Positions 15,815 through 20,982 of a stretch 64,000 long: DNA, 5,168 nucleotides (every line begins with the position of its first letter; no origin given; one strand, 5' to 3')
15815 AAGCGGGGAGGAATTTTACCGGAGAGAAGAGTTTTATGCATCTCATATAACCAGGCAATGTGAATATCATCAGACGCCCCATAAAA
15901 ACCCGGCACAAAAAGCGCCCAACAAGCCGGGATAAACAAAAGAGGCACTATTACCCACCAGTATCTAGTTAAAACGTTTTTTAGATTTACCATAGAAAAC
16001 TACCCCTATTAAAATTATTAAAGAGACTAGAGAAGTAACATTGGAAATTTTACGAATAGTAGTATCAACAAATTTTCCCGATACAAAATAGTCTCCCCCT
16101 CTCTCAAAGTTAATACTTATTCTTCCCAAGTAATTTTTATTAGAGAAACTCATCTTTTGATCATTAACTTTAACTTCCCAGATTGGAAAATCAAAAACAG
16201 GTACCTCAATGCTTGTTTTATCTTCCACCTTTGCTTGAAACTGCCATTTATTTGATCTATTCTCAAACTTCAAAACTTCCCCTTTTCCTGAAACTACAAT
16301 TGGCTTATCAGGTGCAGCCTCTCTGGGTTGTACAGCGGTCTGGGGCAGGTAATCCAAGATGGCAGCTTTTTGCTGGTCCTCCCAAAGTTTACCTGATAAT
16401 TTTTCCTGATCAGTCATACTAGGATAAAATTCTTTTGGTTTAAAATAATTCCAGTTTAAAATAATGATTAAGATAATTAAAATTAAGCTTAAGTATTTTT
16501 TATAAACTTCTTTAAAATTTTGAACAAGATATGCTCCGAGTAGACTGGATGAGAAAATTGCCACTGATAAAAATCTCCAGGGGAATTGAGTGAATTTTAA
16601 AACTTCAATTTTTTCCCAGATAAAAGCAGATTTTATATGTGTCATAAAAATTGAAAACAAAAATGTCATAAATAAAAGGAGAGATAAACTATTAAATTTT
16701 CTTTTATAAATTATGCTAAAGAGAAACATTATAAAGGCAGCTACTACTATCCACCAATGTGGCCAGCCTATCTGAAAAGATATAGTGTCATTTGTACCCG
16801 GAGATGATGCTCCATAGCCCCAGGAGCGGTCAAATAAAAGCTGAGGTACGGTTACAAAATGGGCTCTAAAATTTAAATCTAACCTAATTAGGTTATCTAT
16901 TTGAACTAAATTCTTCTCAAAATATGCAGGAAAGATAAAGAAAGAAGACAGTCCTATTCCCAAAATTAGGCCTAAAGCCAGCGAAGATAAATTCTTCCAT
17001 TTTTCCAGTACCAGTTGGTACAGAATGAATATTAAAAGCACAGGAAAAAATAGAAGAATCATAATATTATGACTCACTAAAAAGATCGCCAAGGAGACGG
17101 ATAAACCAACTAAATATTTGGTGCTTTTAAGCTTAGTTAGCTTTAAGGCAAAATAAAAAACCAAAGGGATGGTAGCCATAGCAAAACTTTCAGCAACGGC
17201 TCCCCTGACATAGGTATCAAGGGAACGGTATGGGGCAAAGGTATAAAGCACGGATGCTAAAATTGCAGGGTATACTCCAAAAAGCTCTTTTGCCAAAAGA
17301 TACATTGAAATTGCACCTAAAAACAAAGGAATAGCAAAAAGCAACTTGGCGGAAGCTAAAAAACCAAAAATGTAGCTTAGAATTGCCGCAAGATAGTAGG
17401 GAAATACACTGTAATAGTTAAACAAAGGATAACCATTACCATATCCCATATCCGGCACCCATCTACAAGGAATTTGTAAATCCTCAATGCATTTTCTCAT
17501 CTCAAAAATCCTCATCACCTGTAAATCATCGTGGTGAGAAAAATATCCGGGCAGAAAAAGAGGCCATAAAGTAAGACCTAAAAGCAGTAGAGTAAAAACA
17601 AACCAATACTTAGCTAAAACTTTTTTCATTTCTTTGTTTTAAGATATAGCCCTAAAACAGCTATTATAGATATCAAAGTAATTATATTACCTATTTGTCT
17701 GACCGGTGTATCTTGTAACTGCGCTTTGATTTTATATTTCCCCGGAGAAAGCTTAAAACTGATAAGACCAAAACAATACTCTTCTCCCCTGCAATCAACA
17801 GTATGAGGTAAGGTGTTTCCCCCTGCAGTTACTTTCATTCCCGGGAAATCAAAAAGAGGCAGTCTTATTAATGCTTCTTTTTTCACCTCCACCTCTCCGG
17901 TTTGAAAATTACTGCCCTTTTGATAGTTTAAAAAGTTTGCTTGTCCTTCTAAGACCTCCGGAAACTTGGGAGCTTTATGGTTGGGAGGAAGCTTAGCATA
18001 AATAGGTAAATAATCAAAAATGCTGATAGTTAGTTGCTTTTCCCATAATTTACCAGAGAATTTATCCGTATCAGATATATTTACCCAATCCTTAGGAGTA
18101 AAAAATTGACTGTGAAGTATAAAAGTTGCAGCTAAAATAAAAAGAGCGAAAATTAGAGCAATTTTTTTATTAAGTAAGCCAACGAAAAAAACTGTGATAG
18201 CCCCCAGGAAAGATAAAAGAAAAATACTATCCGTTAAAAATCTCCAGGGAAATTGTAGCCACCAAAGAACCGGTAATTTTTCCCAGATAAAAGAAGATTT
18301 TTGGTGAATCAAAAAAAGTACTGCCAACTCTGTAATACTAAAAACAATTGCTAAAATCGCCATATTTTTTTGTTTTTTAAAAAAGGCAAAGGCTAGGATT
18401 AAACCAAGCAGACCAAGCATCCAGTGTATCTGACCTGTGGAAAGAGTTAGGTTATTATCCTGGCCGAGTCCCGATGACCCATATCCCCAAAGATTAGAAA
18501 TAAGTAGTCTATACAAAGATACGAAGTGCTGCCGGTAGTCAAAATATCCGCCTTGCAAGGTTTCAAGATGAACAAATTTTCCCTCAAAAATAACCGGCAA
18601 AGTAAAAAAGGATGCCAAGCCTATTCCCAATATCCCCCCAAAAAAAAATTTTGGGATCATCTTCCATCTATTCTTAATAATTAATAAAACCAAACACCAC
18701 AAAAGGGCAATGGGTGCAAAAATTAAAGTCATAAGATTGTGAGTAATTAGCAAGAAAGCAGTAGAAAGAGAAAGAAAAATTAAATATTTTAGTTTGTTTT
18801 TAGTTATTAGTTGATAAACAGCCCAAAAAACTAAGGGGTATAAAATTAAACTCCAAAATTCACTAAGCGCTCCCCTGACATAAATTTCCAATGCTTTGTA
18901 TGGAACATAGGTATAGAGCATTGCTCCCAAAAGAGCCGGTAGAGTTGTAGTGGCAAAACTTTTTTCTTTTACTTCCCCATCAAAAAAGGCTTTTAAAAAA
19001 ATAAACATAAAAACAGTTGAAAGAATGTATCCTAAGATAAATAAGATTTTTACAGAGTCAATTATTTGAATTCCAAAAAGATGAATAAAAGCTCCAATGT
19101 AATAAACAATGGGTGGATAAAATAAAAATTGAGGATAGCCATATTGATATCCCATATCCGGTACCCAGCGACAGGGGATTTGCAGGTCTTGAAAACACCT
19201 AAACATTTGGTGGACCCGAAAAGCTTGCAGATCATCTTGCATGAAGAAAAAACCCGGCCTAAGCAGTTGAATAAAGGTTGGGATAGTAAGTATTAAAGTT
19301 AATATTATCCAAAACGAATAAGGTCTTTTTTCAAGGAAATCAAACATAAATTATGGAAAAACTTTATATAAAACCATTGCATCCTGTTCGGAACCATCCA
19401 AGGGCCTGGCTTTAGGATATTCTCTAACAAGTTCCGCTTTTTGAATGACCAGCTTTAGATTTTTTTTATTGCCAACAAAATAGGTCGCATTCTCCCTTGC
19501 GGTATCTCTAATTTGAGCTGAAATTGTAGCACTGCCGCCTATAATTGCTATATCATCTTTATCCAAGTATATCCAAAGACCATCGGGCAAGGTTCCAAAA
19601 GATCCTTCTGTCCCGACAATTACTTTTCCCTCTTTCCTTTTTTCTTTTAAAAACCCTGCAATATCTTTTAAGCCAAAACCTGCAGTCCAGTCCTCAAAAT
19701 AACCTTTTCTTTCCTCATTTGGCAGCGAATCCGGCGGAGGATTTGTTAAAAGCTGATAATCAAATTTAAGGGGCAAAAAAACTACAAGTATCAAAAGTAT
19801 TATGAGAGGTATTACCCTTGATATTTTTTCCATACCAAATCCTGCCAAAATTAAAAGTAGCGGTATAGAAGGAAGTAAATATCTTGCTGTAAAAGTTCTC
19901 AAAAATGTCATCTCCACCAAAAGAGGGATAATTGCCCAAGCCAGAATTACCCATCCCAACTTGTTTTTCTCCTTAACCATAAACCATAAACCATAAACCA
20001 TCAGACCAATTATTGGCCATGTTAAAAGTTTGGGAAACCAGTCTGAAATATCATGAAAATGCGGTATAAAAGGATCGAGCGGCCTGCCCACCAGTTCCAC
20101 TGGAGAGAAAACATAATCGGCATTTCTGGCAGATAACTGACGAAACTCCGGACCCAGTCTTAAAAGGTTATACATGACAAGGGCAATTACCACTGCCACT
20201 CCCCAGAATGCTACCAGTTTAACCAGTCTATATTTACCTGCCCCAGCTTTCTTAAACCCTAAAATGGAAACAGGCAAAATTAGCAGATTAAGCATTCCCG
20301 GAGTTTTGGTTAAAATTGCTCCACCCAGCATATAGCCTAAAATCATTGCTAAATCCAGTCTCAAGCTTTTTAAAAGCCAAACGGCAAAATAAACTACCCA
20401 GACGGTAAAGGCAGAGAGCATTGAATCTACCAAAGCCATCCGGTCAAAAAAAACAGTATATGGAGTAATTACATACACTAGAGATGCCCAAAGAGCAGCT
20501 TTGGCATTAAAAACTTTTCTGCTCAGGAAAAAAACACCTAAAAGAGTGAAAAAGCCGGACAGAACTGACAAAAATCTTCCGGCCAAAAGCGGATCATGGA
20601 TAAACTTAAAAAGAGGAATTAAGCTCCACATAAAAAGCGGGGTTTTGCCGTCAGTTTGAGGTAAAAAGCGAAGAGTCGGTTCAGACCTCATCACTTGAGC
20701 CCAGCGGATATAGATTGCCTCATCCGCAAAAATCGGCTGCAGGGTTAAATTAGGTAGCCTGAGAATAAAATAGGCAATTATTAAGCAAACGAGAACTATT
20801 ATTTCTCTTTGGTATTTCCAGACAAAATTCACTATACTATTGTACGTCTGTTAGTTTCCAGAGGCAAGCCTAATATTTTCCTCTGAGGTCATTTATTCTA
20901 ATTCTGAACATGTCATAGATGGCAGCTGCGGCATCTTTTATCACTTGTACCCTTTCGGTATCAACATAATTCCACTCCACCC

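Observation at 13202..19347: Tandem array of four paralogous membrane proteins with a conserved '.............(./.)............' signature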

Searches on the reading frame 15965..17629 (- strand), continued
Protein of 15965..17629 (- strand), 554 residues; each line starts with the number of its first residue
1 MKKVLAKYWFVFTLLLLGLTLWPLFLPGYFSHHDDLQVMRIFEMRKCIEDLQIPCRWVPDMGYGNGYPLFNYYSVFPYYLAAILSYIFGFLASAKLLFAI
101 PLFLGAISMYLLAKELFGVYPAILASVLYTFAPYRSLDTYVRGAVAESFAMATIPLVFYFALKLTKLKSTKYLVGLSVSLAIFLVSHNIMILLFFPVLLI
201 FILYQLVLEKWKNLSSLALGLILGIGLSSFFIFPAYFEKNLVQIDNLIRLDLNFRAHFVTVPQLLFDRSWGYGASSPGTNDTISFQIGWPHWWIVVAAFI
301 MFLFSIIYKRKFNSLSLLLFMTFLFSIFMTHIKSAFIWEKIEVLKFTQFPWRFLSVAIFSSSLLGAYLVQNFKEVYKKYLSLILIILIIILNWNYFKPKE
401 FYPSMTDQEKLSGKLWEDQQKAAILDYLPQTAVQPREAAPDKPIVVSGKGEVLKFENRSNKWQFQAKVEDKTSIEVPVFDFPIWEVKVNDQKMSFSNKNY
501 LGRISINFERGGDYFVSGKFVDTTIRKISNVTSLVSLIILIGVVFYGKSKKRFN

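Call 65: search_protein_families(library=pfam, alignment_id=A2, max_evalue=0.1)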
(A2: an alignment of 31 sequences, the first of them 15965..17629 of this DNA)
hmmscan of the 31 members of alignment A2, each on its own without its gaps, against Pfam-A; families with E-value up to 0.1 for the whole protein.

A. member 1, window:15965-17629:- (554 aa): 2 families
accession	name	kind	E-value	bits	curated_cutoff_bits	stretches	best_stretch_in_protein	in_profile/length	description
PF10131.15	PTPS_related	-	4.3e-13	49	26.4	1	70-426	1-339/621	6-pyruvoyl-tetrahydropterin synthase related domain; membrane protein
PF13231.12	PMT_2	-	4.5e-05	24.1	26.1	1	76-223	5-153/160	Dolichyl-phosphate-mannose-protein mannosyltransferase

B. families by the number of members that match (of 31 scanned): 9 families
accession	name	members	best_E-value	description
PF10131.15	PTPS_related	30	2.3e-18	6-pyruvoyl-tetrahydropterin synthase related domain; membrane protein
PF13231.12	PMT_2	20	1.3e-08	Dolichyl-phosphate-mannose-protein mannosyltransferase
PF02516.20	STT3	3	5.5e-06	Oligosaccharyl transferase STT3, N-terminal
PF04932.20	Wzy_C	1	0.0076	O-Antigen ligase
PF16763.10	Spidroin_N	1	0.048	Major ampullate spidroin 1, spider silk protein 1, N-term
PF06645.18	SPC12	1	0.059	Microsomal signal peptidase 12 kDa subunit (SPC12)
PF13786.12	DUF4179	1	0.063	Domain of unknown function (DUF4179)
PF16996.10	Asp4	1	0.084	Accessory secretory protein Sec Asp4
PF24377.1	DUF7533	1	0.096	Family of unknown function (DUF7533)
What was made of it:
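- On Pfam PF10131 PTPS_related: 30 of 31 aligned relatives hit at E<=0.1 (call 65).
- On Oligosaccharyltransferase STT3/AglB/PglB: Only 3 of 31 relatives hit PF02516 weakly (call 65).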

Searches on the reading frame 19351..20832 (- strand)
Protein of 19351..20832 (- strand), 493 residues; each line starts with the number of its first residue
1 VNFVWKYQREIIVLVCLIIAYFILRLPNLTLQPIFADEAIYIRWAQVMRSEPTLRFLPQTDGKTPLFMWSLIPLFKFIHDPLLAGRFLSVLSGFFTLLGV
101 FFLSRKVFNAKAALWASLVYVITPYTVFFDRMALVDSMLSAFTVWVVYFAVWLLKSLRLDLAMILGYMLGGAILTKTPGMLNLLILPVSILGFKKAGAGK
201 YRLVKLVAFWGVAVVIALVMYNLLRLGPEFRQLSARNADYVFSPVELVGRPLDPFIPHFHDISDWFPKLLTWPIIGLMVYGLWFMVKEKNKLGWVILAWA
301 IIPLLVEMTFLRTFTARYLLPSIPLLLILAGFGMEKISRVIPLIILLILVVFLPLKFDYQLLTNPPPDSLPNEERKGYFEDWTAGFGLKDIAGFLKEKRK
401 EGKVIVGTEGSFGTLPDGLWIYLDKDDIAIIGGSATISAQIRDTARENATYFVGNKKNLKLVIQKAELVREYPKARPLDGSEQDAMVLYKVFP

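Call 3: search_protein_families(library=pfam, proteins=[window:19351-20832:-], max_evalue=0.01)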
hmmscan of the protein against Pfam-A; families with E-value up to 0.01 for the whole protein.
window:19351-20832:- (493 aa): 2 families
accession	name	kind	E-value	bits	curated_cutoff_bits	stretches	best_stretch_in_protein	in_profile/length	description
PF13231.12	PMT_2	-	6.7e-10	39.8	26.1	1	63-219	2-154/160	Dolichyl-phosphate-mannose-protein mannosyltransferase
PF02366.24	PMT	-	0.00027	21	22.7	1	62-190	61-197/245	Dolichyl-phosphate-mannose-protein mannosyltransferase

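Call 9: search_protein_families(library=ncbifam, proteins=[window:19351-20832:-], max_evalue=0.01)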
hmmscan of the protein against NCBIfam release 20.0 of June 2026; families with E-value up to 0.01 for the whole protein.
window:19351-20832:- (493 aa): 1 family
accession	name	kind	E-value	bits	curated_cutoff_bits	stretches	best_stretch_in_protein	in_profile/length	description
TIGR03663.1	TIGR03663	subfamily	8.7e-11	41.5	126.25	1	13-185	3-172/435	flippase activity-associated protein Agl23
